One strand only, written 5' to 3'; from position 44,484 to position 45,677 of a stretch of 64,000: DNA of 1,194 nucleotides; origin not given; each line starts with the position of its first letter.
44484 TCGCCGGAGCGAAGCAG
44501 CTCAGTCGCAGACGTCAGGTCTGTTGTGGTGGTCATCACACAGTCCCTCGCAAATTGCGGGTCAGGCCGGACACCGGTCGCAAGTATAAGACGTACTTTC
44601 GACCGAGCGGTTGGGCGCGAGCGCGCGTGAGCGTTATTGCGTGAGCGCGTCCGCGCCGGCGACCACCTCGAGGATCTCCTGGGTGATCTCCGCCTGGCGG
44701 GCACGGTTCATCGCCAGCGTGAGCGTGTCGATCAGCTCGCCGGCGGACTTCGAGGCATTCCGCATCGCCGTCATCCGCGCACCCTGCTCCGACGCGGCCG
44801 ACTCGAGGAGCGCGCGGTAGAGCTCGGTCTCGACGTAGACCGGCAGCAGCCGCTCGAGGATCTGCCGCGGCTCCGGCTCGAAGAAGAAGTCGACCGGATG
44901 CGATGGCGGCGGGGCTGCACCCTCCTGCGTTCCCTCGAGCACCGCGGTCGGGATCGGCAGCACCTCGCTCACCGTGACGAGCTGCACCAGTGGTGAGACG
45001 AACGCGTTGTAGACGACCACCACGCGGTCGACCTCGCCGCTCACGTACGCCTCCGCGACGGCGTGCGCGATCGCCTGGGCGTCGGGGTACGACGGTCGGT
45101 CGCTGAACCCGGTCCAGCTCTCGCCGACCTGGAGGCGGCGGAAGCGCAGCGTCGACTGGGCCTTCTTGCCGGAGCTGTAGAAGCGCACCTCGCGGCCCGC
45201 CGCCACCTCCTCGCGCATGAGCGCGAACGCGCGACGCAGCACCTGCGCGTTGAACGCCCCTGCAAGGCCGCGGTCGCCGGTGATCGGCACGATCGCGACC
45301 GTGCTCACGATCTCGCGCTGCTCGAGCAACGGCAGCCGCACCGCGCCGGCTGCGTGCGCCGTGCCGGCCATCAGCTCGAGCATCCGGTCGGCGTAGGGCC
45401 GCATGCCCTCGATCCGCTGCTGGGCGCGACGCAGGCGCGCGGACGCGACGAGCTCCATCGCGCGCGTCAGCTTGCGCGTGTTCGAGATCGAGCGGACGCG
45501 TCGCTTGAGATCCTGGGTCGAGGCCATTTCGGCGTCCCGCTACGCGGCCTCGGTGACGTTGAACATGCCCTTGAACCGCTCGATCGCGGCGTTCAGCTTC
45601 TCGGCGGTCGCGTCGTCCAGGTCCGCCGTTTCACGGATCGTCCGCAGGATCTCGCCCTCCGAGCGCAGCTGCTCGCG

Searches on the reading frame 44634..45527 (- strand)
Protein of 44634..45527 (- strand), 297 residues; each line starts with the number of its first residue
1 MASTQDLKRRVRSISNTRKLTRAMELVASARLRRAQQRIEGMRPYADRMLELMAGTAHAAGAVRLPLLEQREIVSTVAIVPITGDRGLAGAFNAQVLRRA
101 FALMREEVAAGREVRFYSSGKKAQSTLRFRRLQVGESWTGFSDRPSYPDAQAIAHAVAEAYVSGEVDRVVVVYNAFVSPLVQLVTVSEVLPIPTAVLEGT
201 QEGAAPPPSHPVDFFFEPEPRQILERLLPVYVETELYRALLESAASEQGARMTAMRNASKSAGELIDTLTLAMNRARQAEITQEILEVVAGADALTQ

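Call 4: search_protein_families(library=pfam, proteins=[window:44634-45527:-])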
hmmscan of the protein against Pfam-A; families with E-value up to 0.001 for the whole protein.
window:44634-45527:- (297 aa): 1 family
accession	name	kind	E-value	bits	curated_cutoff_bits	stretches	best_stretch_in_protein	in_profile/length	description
PF00231.24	ATP-synt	-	2.3e-92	310.2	39.9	1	3-295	1-285/285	ATP synthase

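Call 20: find_encoding_contigs(protein=window:44634-45527:-, flank=10000, max_places=10)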
Protein window:44634-45527:- (297 aa): no gene with exactly this product is on record in the collection.

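Call 21: find_related_loci(query=window:44634-45527:-, collection=genome_contigs, flank=10000)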
Query window:44634-45527:- (297 aa) in genome_contigs; peptide patterns used: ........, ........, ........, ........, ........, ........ (x = any residue, [..] = any of these).
600 stretches matched a pattern (row limit reached: there are more); 575 encode a relative of the query (tblastn E <= 1e-3); the best 80 are kept; 80 distinct loci.
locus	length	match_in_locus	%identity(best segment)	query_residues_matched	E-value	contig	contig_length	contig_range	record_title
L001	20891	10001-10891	79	1-296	1e-152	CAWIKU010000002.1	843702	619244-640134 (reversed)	MAG: uncultured Actinomycetes bacterium isolate MFD04967.bin.1.206 genome assembly, contig: contig_17977, whole genome s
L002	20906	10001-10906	77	1-296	1e-149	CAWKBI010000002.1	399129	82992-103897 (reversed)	MAG: uncultured Actinomycetes bacterium isolate MFD05442.bin.2.16 genome assembly, contig: contig_11302, whole genome sh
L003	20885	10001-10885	78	1-296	1e-145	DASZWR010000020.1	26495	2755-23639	MAG TPA_asm: Gaiellaceae bacterium isolate SMAG_U6162 k141_123102, whole genome shotgun sequence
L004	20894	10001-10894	77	1-296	2e-141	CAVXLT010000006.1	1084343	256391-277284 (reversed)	MAG: uncultured Thermoleophilia bacterium isolate MFD02416.bin.2.62 genome assembly, contig: contig_28761, whole genome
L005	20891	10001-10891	74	1-297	4e-140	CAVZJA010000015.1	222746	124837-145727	MAG: uncultured Actinomycetota bacterium isolate MFD05502.bin.2.68 genome assembly, contig: contig_5526, whole genome sh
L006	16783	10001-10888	73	1-296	6e-137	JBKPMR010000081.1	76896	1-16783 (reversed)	MAG: Actinomycetota bacterium isolate GS_HAYS_MAG_00061 GS_HAYS_000002886807, whole genome shotgun sequence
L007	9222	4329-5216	74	1-297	4e-135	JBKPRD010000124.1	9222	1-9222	MAG: Actinomycetota bacterium isolate GS_EKS_MAG_00058 GS_EKS_000003641329, whole genome shotgun sequence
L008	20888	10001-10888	74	1-296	1e-134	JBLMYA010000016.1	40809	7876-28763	MAG: Verrucomicrobiota bacterium isolate MAG241 PRJNA957066_bin23_renamed_15, whole genome shotgun sequence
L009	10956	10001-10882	70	1-297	4e-130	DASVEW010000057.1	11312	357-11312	MAG TPA_asm: Gaiellaceae bacterium isolate SMAG_U2072 k141_80778, whole genome shotgun sequence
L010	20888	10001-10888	69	1-296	4e-129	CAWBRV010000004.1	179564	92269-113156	MAG: uncultured Actinomycetes bacterium isolate MFD02134.bin.1.225 genome assembly, contig: contig_27211, whole genome s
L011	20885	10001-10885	67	1-296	9e-128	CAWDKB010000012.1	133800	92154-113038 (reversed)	MAG: uncultured Gaiellaceae bacterium isolate MFD09267.bin.2.218 genome assembly, contig: contig_36696, whole genome sho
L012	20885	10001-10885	70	1-297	8e-128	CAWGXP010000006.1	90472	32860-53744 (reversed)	MAG: uncultured Actinomycetes bacterium isolate MFD02242.bin.2.310 genome assembly, contig: contig_4187, whole genome sh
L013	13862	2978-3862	68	1-296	2e-127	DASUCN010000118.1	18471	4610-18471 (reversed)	MAG TPA_asm: Gaiellaceae bacterium isolate SMAG_U1297 k141_1257909, whole genome shotgun sequence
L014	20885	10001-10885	68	1-296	2e-127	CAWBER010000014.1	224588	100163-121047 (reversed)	MAG: uncultured Gaiellaceae bacterium isolate MFD04850.bin.2.56 genome assembly, contig: contig_38597, whole genome shot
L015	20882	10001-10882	70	1-295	1e-127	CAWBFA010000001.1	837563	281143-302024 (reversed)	MAG: uncultured Actinomycetes bacterium isolate MFD04850.bin.3.299 genome assembly, contig: contig_15411, whole genome s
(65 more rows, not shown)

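Call 64: find_homologous_proteins(query=window:44634-45527:-, max_evalue=1e-80)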
Query window:44634-45527:- (297 aa): 7830 proteins with E <= 1e-80 among 8000 candidates; the best 120 are listed.
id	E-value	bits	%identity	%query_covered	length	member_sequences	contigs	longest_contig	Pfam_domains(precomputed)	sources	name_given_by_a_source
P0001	8.8e-173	591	97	100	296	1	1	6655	PF00231.25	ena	-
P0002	3.0e-172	589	97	100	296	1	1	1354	PF00231.25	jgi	jgi:F-type H+-transporting ATPase subunit gamma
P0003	3.4e-170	582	94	100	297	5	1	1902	PF00231.25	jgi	jgi:F-type H+-transporting ATPase subunit gamma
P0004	2.1e-168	577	94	100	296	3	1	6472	PF00231.25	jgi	jgi:F-type H+-transporting ATPase subunit gamma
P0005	6.1e-168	575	95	100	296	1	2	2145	PF00231.25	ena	-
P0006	4.9e-166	569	92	100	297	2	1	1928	PF00231.25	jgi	jgi:F-type H+-transporting ATPase subunit gamma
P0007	2.8e-163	560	92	100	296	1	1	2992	PF00231.25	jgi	jgi:F-type H+-transporting ATPase subunit gamma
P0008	8.3e-162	555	90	100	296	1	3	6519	PF00231.25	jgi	jgi:F-type H+-transporting ATPase subunit gamma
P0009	1.0e-161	555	90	100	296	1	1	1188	PF00231.25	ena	-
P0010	4.0e-161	553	90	100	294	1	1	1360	PF00231.25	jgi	-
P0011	1.9e-160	551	89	100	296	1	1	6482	PF00231.25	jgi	jgi:F-type H+-transporting ATPase subunit gamma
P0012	6.9e-160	549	90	100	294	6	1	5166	PF00231.25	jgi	jgi:F-type H+-transporting ATPase subunit gamma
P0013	2.7e-159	547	88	100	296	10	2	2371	PF00231.25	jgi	jgi:F-type H+-transporting ATPase subunit gamma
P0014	1.7e-157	541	88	100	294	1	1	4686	PF00231.25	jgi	jgi:F-type H+-transporting ATPase subunit gamma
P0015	1.9e-157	541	88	100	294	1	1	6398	PF00231.25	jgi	jgi:F-type H+-transporting ATPase subunit gamma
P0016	3.2e-157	540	88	100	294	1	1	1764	PF00231.25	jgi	jgi:F-type H+-transporting ATPase subunit gamma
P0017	3.9e-157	540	88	100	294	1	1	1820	PF00231.25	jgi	jgi:F-type H+-transporting ATPase subunit gamma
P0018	5.7e-157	539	87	100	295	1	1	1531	PF00231.25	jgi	jgi:F-type H+-transporting ATPase subunit gamma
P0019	5.9e-157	539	88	100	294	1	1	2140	PF00231.25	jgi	jgi:F-type H+-transporting ATPase subunit gamma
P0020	7.7e-157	539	88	100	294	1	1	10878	PF00231.25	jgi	jgi:F-type H+-transporting ATPase subunit gamma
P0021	1.4e-156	538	88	100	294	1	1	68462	PF00231.25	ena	-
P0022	1.5e-156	538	88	100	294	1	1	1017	PF00231.25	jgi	jgi:F-type H+-transporting ATPase subunit gamma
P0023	1.6e-156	538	88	100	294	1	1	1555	PF00231.25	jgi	jgi:F-type H+-transporting ATPase subunit gamma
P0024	2.8e-156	537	88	100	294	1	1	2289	PF00231.25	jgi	jgi:F-type H+-transporting ATPase subunit gamma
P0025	3.1e-156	537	87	100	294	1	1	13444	PF00231.25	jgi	jgi:F-type H+-transporting ATPase subunit gamma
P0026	4.2e-156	536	88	100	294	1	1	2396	PF00231.25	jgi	jgi:F-type H+-transporting ATPase subunit gamma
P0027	4.5e-156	536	89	100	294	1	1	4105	PF00231.25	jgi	jgi:F-type H+-transporting ATPase subunit gamma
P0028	4.8e-156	536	88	100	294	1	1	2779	PF00231.25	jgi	jgi:F-type H+-transporting ATPase subunit gamma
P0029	6.8e-156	536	87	100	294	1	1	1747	PF00231.25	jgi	jgi:F-type H+-transporting ATPase subunit gamma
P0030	7.5e-156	535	87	100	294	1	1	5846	PF00231.25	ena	-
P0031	9.2e-156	535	86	100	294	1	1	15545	PF00231.25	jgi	jgi:F-type H+-transporting ATPase subunit gamma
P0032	9.5e-156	535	87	100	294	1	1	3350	PF00231.25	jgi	jgi:F-type H+-transporting ATPase subunit gamma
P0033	1.2e-155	535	89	100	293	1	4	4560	PF00231.25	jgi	jgi:F-type H+-transporting ATPase subunit gamma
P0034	1.4e-155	535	88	100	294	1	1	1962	PF00231.25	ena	-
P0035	1.9e-155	534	87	100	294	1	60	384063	PF00231.25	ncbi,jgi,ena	jgi:F-type H+-transporting ATPase subunit gamma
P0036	2.2e-155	534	88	100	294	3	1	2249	PF00231.25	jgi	jgi:F-type H+-transporting ATPase subunit gamma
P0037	3.6e-155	533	87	100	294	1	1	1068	PF00231.25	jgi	jgi:F-type H+-transporting ATPase subunit gamma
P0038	4.0e-155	533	88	100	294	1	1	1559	PF00231.25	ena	-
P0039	5.7e-155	533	88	100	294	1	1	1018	PF00231.25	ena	-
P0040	6.0e-155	533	86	100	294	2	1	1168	PF00231.25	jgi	-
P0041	6.7e-155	532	88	100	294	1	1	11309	PF00231.25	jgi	jgi:F-type H+-transporting ATPase subunit gamma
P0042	7.4e-155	532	87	100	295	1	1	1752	PF00231.25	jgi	jgi:F-type H+-transporting ATPase subunit gamma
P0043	7.5e-155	532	87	100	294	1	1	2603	PF00231.25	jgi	-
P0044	7.6e-155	532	88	100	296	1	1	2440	PF00231.25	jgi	-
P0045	7.7e-155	532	86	100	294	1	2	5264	PF00231.25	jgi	jgi:F-type H+-transporting ATPase subunit gamma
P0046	1.1e-154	532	87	100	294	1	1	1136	PF00231.25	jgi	jgi:F-type H+-transporting ATPase subunit gamma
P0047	1.1e-154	532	86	100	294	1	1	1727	PF00231.25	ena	-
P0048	1.9e-154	531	86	100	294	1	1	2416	PF00231.25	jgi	-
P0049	1.9e-154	531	86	100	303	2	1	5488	PF00231.25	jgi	jgi:F-type H+-transporting ATPase subunit gamma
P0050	2.6e-154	530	87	100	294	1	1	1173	PF00231.25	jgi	jgi:F-type H+-transporting ATPase subunit gamma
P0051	2.8e-154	530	87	100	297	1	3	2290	PF00231.25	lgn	-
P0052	3.0e-154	530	87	100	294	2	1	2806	PF00231.25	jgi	jgi:F-type H+-transporting ATPase subunit gamma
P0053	5.0e-154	530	87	100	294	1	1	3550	PF00231.25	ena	-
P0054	5.1e-154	529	86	100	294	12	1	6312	PF00231.25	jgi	jgi:F-type H+-transporting ATPase subunit gamma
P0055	5.9e-154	529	86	100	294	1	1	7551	PF00231.25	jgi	jgi:F-type H+-transporting ATPase subunit gamma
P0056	6.0e-154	529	86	100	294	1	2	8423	PF00231.25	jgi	jgi:F-type H+-transporting ATPase subunit gamma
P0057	6.2e-154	529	85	100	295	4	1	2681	PF00231.25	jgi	jgi:F-type H+-transporting ATPase subunit gamma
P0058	6.6e-154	529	87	100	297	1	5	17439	PF00231.25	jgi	jgi:F-type H+-transporting ATPase subunit gamma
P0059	7.0e-154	529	87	100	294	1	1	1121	PF00231.25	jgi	-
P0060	1.5e-153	528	86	100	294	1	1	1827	PF00231.25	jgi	-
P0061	1.7e-153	528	86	100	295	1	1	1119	PF00231.25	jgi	jgi:F-type H+-transporting ATPase subunit gamma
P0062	1.8e-153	528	86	100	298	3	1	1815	PF00231.25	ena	-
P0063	2.3e-153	527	87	100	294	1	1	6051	PF00231.25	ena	-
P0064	2.3e-153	527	87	100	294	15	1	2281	PF00231.25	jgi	-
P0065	2.7e-153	527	87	100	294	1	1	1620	PF00231.25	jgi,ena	-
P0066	3.1e-153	527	84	100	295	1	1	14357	PF00231.25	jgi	jgi:F-type H+-transporting ATPase subunit gamma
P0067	3.9e-153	527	86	100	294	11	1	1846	PF00231.25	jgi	jgi:F-type H+-transporting ATPase subunit gamma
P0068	4.4e-153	526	87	100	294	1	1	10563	PF00231.25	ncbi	-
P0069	5.3e-153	526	86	100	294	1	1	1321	PF00231.25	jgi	jgi:F-type H+-transporting ATPase subunit gamma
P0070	5.9e-153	526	86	100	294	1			PF00231.25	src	-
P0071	7.2e-153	526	86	100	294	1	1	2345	PF00231.25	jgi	-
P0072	7.4e-153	526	87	100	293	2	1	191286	PF00231.25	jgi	-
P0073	1.1e-152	525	86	100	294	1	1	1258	PF00231.25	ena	-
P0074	1.2e-152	525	87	100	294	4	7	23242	PF00231.25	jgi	jgi:F-type H+-transporting ATPase subunit gamma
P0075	1.2e-152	525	86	100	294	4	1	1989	PF00231.25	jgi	-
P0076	1.5e-152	525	86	100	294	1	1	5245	PF00231.25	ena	-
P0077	1.7e-152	525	86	100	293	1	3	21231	PF00231.25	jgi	jgi:F-type H+-transporting ATPase subunit gamma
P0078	1.7e-152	524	86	100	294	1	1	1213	PF00231.25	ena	-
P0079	2.5e-152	524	86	100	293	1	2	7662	PF00231.25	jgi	jgi:F-type H+-transporting ATPase subunit gamma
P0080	3.0e-152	524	92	92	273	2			PF00231.25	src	-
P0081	3.1e-152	524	87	100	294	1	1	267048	PF00231.25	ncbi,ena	-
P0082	3.2e-152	524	85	100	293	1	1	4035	PF00231.25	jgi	jgi:F-type H+-transporting ATPase subunit gamma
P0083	3.9e-152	523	86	100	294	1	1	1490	PF00231.25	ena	-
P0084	4.0e-152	523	86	100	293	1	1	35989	PF00231.25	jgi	jgi:F-type H+-transporting ATPase subunit gamma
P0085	4.5e-152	523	86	100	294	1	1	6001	PF00231.25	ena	-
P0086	5.6e-152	523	86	100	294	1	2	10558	PF00231.25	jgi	jgi:F-type H+-transporting ATPase subunit gamma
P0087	5.8e-152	523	85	100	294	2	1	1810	PF00231.25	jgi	jgi:F-type H+-transporting ATPase subunit gamma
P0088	6.0e-152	523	86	100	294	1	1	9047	PF00231.25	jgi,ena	-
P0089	6.1e-152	523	86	100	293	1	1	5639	PF00231.25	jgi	jgi:F-type H+-transporting ATPase subunit gamma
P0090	6.2e-152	523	85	100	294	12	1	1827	PF00231.25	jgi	jgi:F-type H+-transporting ATPase subunit gamma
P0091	6.3e-152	523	86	100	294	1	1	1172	PF00231.25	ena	-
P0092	7.8e-152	522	85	100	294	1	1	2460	PF00231.25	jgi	jgi:F-type H+-transporting ATPase subunit gamma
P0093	8.1e-152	522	85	100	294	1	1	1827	PF00231.25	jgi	jgi:F-type H+-transporting ATPase subunit gamma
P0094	8.6e-152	522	85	100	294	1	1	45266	PF00231.25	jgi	jgi:F-type H+-transporting ATPase subunit gamma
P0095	9.1e-152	522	85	100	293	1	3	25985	PF00231.25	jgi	jgi:F-type H+-transporting ATPase subunit gamma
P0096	9.2e-152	522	86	100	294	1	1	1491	PF00231.25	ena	-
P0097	9.5e-152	522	85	100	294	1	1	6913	PF00231.25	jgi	jgi:F-type H+-transporting ATPase subunit gamma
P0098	9.5e-152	522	85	100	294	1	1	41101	PF00231.25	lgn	-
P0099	1.0e-151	522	85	100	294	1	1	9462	PF00231.25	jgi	jgi:F-type H+-transporting ATPase subunit gamma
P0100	1.4e-151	521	86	100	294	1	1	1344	PF00231.25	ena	-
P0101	1.5e-151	521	86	100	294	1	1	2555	PF00231.25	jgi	jgi:F-type H+-transporting ATPase subunit gamma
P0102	1.8e-151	521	85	100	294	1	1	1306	PF00231.25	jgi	jgi:F-type H+-transporting ATPase subunit gamma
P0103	1.8e-151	521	86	100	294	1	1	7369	PF00231.25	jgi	jgi:F-type H+-transporting ATPase subunit gamma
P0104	1.8e-151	521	86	100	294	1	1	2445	PF00231.25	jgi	jgi:F-type H+-transporting ATPase subunit gamma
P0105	2.0e-151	521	86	100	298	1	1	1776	PF00231.25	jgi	jgi:F-type H+-transporting ATPase subunit gamma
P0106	2.1e-151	521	86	100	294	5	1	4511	PF00231.25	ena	-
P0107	2.2e-151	521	85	100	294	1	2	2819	PF00231.25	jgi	jgi:F-type H+-transporting ATPase subunit gamma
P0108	4.1e-151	520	85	100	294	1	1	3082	PF00231.25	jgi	jgi:F-type H+-transporting ATPase subunit gamma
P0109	4.3e-151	520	86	100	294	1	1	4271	PF00231.25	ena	-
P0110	4.9e-151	520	84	100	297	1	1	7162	PF00231.25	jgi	jgi:F-type H+-transporting ATPase subunit gamma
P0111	5.5e-151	520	86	100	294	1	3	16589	PF00231.25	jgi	jgi:F-type H+-transporting ATPase subunit gamma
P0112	5.8e-151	519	85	100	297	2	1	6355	PF00231.25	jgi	jgi:F-type H+-transporting ATPase subunit gamma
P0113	5.9e-151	519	85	100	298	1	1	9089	PF00231.25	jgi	jgi:F-type H+-transporting ATPase subunit gamma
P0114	7.4e-151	519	86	100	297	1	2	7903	PF00231.25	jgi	jgi:F-type H+-transporting ATPase subunit gamma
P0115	9.1e-151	519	84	100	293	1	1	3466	PF00231.25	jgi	jgi:F-type H+-transporting ATPase subunit gamma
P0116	1.3e-150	518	86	100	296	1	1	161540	PF00231.25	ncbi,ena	-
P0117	1.3e-150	518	85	100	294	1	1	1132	PF00231.25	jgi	-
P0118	2.3e-150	518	85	100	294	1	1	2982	PF00231.25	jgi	jgi:F-type H+-transporting ATPase subunit gamma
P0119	2.7e-150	517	85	100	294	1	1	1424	PF00231.25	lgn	-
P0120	2.7e-150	517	84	100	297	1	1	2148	PF00231.25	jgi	jgi:F-type H+-transporting ATPase subunit gamma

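Call 65: find_encoding_contigs(protein=P0001, flank=10000, max_places=3)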
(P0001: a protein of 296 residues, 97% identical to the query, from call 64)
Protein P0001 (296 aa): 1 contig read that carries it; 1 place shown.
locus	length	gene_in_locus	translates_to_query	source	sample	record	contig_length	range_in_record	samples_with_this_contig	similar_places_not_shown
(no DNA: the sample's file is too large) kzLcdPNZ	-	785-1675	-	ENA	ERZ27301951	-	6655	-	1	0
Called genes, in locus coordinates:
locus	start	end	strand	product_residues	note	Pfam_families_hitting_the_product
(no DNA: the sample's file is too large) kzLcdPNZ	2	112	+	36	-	?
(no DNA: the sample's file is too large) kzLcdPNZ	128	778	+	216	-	PF00006:ATP-synt_ab, PF00306:ATP-synt_ab_C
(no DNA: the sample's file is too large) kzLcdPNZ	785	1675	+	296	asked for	PF00231:ATP-synt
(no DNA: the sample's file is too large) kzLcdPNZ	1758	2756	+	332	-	PF12911:OppC_N, PF00528:BPD_transp_1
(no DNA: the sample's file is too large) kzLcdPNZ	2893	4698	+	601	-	PF00496:SBP_bac_5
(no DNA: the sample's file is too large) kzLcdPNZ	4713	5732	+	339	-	PF19300:BPD_transp_1_N, PF00528:BPD_transp_1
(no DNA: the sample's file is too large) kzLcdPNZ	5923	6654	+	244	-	?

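Call 66: find_encoding_contigs(protein=P0021, flank=10000, max_places=2)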
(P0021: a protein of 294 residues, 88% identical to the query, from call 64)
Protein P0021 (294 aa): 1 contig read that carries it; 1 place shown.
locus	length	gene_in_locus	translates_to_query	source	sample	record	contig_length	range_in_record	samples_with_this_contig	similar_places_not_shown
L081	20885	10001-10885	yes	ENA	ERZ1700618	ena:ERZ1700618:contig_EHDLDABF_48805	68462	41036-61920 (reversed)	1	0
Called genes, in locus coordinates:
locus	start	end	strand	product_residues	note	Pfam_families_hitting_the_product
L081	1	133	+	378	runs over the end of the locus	PF00953:Glycos_transf_4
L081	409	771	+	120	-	-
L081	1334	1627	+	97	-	PF00119:ATP-synt_A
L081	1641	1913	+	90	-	PF00137:ATP-synt_C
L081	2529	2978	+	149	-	PF00213:OSCP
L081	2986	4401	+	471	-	PF02874:ATP-synt_ab_N, PF06745:ATPase (faint), PF00006:ATP-synt_ab, PF00306:ATP-synt_ab_C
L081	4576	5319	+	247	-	PF00231:ATP-synt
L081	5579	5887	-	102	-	-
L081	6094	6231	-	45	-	-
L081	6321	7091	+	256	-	PF00119:ATP-synt_A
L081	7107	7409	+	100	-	PF00137:ATP-synt_C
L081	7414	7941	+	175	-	PF00430:ATP-synt_B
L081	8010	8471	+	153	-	PF00213:OSCP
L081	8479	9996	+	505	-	PF02874:ATP-synt_ab_N, PF00006:ATP-synt_ab, PF06745:ATPase (faint), PF00306:ATP-synt_ab_C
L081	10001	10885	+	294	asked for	PF00231:ATP-synt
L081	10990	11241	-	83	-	-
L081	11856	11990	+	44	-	-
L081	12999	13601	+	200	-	PF00496:SBP_bac_5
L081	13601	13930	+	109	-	-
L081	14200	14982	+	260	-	PF00528:BPD_transp_1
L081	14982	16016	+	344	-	PF00005:ABC_tran, PF13304:AAA_21 (faint), PF08352:oligo_HPY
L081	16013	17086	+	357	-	PF00005:ABC_tran, PF08352:oligo_HPY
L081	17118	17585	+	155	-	PF13490:zf-HC2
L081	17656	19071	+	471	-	PF02874:ATP-synt_ab_N, PF00006:ATP-synt_ab, PF22919:ATP-synt_VA_C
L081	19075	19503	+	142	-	PF02823:ATP-synt_DE_N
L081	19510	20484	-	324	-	PF09362:DUF1996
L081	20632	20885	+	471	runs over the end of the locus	PF02574:S-methyl_trans, PF00809:Pterin_bind (weak)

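Call 67: find_encoding_contigs(protein=P0035, flank=10000, max_places=2)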
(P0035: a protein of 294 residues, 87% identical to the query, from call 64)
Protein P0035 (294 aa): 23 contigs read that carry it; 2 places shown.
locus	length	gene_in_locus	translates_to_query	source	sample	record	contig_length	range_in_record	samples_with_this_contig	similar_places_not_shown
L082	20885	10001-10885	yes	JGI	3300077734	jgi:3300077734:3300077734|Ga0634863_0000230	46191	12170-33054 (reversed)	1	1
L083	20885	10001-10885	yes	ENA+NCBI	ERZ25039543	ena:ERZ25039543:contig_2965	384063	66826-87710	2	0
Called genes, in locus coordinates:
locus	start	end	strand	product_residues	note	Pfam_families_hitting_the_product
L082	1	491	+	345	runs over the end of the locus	PF03462:PCRF, PF00472:RF-1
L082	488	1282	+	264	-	PF17827:PrmC_N, PF05175:MTS, PF06325:PrmA (faint), PF13649:Methyltransf_25, PF13847:Methyltransf_31, PF08241:Methyltransf_11 (weak), PF08242:Methyltransf_12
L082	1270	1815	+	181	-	PF01300:Sua5_yciO_yrdC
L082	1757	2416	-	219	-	-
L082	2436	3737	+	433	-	PF00464:SHMT, PF00155:Aminotran_1_2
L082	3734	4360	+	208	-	PF14681:UPRTase, PF00156:Pribosyltran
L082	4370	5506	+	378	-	PF00953:Glycos_transf_4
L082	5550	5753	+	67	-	-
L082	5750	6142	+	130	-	-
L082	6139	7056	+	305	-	PF00119:ATP-synt_A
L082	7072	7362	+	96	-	PF00137:ATP-synt_C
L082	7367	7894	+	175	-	PF00430:ATP-synt_B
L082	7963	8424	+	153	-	PF00213:OSCP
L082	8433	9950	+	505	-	PF02874:ATP-synt_ab_N, PF00006:ATP-synt_ab, PF06745:ATPase (faint), PF00306:ATP-synt_ab_C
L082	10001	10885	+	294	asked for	PF00231:ATP-synt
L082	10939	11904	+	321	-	PF12911:OppC_N, PF00528:BPD_transp_1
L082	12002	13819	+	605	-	PF00496:SBP_bac_5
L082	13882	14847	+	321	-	PF19300:BPD_transp_1_N, PF00528:BPD_transp_1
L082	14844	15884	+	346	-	PF00005:ABC_tran, PF13304:AAA_21 (faint), PF08352:oligo_HPY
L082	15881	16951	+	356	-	PF00005:ABC_tran, PF13401:AAA_22 (faint), PF08352:oligo_HPY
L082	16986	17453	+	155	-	PF13490:zf-HC2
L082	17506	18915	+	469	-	PF02874:ATP-synt_ab_N, PF00006:ATP-synt_ab, PF22919:ATP-synt_VA_C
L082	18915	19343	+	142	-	PF02823:ATP-synt_DE_N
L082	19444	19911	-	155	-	-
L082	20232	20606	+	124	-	-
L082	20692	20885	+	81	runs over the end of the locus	-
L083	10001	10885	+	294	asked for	PF00231:ATP-synt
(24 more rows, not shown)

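Call 70: find_encoding_contigs(protein=P0004, flank=10000, max_places=2)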
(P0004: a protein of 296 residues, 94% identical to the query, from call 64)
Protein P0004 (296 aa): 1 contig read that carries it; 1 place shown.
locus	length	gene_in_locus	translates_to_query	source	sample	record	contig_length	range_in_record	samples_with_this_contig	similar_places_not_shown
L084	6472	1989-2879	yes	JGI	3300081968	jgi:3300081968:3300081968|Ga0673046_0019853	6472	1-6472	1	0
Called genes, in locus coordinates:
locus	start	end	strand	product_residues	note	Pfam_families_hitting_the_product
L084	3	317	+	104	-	?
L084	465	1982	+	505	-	PF02874:ATP-synt_ab_N, PF00006:ATP-synt_ab, PF06745:ATPase (faint), PF00306:ATP-synt_ab_C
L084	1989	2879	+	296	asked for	PF00231:ATP-synt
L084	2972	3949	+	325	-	PF12911:OppC_N, PF00528:BPD_transp_1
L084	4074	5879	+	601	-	PF00496:SBP_bac_5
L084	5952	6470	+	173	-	?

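Call 71: find_encoding_contigs(protein=P0008, flank=10000, max_places=3)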
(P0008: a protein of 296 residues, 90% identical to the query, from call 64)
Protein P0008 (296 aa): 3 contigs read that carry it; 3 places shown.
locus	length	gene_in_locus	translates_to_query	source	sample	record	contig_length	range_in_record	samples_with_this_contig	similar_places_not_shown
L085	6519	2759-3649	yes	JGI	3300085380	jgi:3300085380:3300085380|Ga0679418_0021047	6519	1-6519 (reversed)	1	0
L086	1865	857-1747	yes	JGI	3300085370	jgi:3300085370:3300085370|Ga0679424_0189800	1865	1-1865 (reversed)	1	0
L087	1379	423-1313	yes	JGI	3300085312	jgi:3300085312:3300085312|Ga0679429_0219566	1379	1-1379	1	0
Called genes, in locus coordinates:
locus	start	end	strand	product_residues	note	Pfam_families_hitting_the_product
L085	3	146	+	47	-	?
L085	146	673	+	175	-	-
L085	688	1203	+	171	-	PF00213:OSCP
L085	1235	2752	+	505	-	PF02874:ATP-synt_ab_N, PF00006:ATP-synt_ab, PF06745:ATPase (faint), PF00306:ATP-synt_ab_C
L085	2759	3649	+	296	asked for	PF00231:ATP-synt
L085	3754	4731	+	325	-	PF12911:OppC_N, PF00528:BPD_transp_1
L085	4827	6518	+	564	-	?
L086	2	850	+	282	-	PF00006:ATP-synt_ab, PF00306:ATP-synt_ab_C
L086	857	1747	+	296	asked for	PF00231:ATP-synt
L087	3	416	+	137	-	?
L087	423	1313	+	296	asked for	PF00231:ATP-synt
